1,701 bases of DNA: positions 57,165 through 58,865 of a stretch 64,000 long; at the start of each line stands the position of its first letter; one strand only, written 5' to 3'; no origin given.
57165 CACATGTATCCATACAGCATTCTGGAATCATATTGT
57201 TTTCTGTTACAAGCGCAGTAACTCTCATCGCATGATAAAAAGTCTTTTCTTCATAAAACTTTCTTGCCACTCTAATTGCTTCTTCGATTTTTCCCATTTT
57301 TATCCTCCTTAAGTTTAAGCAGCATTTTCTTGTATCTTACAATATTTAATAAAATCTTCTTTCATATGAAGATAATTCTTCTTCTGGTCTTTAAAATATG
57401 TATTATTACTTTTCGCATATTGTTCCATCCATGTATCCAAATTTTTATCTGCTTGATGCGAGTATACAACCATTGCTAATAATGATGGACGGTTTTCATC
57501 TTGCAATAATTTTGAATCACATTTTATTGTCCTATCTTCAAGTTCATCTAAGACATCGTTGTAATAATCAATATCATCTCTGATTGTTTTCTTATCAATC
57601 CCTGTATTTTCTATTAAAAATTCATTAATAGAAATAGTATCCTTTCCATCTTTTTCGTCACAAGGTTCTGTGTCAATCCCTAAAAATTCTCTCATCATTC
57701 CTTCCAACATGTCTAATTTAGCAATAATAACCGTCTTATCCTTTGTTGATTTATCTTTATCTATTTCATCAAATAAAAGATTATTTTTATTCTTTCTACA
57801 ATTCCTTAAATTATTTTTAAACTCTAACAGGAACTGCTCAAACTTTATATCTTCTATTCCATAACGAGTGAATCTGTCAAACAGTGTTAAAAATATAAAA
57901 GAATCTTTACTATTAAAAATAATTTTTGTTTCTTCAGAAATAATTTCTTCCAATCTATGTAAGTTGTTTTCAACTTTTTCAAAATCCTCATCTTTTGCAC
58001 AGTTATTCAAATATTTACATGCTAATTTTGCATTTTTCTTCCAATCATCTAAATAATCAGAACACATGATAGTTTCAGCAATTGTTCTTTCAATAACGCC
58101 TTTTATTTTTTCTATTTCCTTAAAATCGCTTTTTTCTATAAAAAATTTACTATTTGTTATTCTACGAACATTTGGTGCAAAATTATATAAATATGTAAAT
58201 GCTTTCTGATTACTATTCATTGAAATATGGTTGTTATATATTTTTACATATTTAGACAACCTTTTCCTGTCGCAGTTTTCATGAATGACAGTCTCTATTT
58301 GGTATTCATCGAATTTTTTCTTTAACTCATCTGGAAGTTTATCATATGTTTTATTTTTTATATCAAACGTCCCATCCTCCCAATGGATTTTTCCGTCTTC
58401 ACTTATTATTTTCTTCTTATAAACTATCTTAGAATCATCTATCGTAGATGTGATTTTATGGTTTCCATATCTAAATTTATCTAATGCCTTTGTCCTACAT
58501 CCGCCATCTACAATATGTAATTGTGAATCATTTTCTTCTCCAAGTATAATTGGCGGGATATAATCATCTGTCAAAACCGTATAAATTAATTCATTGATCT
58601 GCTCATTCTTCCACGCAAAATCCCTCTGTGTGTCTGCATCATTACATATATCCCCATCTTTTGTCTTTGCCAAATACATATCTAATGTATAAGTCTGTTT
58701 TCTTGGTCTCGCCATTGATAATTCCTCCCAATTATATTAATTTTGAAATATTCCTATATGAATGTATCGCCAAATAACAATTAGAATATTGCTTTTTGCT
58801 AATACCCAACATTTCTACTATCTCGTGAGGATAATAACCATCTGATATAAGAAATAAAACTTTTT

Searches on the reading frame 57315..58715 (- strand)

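Call 9: search_protein_families(library=phrogs, proteins=[window:57315-58715:-], max_evalue=0.001)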
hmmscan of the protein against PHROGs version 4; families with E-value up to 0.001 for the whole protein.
window:57315-58715:- (466 aa): 1 family
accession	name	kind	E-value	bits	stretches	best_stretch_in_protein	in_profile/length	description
phrog_2598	-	unknown function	3.9e-10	40.4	1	8-331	31-339/352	-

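Call 10: search_protein_families(library=pfam, proteins=[window:57315-58715:-], max_evalue=0.001)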
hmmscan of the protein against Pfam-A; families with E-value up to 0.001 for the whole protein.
window:57315-58715:- (466 aa): 1 family
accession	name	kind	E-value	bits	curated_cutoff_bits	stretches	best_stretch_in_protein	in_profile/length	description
PF03235.19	GmrSD_N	-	3.3e-10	40.9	33.2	1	26-156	14-154/199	GmrSD restriction endonuclease, N-terminal domain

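Call 55: search_protein_families(library=padloc, proteins=[window:57315-58715:-], max_evalue=0.001)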
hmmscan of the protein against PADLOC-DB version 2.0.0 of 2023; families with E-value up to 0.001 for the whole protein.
window:57315-58715:- (466 aa): 1 family
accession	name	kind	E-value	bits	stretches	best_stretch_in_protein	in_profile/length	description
PDLC03877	NsnA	-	1.1e-08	32.7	1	5-336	47-374/385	-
